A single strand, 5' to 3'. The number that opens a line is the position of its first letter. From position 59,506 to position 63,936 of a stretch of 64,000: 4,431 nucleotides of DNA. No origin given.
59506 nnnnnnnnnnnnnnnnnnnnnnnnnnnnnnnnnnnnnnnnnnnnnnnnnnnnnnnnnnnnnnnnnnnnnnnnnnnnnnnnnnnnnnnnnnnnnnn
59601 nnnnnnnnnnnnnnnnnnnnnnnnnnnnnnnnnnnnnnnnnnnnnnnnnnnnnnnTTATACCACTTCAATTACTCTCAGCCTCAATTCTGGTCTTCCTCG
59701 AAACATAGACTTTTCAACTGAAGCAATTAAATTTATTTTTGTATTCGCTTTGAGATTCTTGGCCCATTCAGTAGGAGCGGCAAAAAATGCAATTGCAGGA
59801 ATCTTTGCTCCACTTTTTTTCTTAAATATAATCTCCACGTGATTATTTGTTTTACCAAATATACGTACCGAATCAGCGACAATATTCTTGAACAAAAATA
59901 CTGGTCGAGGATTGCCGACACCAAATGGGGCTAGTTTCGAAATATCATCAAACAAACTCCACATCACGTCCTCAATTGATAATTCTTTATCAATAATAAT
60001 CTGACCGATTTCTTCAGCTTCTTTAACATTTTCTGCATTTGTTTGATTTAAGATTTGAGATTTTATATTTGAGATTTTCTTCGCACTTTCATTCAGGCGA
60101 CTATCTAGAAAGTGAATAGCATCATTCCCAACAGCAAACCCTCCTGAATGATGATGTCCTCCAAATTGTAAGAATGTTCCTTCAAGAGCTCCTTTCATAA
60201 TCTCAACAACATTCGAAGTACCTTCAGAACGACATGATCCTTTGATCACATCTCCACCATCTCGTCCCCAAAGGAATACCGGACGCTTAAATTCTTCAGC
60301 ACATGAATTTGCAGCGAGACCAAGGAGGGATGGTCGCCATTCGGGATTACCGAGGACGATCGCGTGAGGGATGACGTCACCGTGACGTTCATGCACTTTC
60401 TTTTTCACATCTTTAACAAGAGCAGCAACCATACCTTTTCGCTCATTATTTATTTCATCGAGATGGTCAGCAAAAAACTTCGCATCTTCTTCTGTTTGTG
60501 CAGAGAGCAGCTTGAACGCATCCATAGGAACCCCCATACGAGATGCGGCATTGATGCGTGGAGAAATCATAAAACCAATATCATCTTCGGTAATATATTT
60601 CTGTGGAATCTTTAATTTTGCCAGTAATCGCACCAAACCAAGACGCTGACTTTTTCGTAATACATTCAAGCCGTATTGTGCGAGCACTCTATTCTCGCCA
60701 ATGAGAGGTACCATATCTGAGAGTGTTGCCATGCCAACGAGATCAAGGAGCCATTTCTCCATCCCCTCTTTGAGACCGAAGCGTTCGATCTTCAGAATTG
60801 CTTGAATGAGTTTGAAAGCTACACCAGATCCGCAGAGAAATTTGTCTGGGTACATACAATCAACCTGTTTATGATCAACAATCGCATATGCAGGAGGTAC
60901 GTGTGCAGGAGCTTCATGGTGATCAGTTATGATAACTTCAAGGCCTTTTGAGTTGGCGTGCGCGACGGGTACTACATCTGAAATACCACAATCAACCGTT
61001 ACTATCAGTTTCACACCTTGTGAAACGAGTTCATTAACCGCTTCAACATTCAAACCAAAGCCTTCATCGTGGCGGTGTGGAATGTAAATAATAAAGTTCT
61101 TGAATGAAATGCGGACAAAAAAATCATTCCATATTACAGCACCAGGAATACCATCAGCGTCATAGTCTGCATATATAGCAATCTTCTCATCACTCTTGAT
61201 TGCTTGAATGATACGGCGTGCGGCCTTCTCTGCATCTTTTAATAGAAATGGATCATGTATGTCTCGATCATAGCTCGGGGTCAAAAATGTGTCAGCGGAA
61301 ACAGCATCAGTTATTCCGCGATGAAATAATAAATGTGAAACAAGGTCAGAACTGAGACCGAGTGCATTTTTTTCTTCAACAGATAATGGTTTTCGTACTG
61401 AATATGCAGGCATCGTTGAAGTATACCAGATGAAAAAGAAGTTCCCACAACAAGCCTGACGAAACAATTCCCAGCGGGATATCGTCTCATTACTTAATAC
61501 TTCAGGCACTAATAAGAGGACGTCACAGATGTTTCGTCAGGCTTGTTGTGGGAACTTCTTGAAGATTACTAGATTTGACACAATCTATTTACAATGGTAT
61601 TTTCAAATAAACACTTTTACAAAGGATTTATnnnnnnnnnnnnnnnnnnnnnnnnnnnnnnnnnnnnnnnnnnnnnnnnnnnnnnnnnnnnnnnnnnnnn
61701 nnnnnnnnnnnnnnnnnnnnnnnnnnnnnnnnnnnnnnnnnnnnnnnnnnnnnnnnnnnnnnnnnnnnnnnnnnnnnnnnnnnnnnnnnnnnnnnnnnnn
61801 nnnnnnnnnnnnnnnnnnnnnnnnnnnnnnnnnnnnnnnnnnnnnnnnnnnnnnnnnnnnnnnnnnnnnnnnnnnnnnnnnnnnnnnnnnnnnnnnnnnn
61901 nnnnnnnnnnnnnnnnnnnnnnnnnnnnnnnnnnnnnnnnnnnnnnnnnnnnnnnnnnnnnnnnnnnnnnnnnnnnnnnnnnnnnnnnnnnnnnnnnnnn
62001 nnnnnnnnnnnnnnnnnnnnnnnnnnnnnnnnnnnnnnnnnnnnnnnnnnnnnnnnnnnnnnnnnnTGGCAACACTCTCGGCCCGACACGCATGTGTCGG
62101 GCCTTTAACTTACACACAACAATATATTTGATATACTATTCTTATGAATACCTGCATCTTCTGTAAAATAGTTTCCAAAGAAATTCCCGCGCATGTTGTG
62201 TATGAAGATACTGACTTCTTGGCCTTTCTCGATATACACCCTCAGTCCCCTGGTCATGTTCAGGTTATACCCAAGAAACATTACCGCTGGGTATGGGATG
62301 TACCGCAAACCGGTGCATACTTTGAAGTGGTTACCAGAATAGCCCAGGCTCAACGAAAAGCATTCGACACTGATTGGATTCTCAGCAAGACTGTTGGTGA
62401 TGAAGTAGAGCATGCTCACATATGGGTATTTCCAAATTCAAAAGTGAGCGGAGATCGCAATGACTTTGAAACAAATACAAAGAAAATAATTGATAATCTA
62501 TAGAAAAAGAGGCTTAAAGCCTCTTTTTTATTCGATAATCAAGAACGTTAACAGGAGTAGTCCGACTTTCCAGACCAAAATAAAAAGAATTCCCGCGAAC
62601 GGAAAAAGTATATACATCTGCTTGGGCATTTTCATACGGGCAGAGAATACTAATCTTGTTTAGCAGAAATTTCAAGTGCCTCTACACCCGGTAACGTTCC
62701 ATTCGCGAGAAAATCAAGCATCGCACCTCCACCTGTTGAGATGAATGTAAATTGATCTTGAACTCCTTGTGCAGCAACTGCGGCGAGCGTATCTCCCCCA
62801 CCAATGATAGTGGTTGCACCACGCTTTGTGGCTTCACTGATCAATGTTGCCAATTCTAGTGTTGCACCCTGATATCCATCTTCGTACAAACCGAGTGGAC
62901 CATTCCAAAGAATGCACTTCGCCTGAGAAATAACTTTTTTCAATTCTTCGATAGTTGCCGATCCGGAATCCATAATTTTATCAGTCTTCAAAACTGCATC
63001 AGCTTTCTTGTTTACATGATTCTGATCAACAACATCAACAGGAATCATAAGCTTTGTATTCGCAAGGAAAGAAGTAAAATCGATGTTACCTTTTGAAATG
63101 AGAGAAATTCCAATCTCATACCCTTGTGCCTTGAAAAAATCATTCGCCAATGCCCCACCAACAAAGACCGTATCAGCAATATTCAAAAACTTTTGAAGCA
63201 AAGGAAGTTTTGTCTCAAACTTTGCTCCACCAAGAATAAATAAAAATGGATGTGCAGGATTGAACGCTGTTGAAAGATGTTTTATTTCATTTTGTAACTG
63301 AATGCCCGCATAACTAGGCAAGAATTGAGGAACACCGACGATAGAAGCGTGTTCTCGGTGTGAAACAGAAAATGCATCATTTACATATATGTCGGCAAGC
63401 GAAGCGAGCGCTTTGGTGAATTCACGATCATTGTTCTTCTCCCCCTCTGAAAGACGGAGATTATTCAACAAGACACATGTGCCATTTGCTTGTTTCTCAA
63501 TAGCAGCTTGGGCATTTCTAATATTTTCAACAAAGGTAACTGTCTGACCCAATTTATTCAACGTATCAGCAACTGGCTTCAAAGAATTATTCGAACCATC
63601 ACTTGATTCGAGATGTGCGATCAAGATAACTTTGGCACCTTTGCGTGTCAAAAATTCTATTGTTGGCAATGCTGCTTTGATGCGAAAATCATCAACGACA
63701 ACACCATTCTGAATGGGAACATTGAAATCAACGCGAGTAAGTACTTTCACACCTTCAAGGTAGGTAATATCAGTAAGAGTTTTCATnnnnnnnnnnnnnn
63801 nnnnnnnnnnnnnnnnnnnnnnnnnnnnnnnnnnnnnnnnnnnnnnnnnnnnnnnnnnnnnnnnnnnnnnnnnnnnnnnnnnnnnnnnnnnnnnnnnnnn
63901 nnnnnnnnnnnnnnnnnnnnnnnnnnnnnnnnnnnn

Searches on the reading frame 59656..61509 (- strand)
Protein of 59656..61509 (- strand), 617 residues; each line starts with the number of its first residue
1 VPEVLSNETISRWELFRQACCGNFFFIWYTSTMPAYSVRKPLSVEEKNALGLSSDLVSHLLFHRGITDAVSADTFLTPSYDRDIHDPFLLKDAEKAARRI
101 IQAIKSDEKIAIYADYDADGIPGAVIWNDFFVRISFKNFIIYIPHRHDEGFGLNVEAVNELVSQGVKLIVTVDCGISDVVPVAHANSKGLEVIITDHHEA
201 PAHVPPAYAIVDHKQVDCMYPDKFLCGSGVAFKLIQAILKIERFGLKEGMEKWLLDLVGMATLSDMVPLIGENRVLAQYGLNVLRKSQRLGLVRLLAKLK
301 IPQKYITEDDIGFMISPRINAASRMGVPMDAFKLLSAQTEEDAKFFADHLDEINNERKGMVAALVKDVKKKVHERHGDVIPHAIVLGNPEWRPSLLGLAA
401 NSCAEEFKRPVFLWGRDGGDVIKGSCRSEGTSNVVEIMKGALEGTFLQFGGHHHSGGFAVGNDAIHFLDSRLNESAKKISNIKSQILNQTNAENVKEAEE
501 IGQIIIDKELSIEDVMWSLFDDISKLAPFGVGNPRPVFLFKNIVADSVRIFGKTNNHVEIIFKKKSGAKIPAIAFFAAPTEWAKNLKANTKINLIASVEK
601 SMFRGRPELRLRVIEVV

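Call 79: search_protein_families(library=pfam, proteins=[window:59656-61509:-], max_evalue=0.001)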
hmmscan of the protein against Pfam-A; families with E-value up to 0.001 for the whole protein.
window:59656-61509:- (617 aa): 3 families
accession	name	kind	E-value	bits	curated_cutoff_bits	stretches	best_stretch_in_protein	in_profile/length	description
PF17768.7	RecJ_OB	-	8.8e-23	80.9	27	1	506-613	1-105/107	RecJ OB domain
PF01368.27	DHH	-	1.1e-21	77.9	28.1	1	109-261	1-124/125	DHH family, N-terminal domain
PF02272.25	DHHA1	-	9.6e-07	29.6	25.9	1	388-463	10-87/102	DHHA1 domain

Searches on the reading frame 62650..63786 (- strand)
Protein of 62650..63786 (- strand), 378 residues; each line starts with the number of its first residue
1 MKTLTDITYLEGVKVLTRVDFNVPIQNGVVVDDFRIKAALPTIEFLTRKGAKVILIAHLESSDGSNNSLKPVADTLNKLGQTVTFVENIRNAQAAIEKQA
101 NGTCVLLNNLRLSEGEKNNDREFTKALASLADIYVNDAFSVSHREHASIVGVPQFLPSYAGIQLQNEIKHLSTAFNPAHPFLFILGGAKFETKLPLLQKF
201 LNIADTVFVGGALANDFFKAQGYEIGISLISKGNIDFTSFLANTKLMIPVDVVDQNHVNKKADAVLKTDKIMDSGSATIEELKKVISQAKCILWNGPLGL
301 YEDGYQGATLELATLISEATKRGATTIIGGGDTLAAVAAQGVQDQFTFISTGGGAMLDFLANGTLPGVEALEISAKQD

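Call 79: search_protein_families(library=pfam, proteins=[window:62650-63786:-], max_evalue=0.001)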
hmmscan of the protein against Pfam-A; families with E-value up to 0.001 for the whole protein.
window:62650-63786:- (378 aa): 1 family
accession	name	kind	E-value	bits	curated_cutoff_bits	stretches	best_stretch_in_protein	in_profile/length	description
PF00162.24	PGK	-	2e-113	379.7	27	1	9-361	5-377/379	Phosphoglycerate kinase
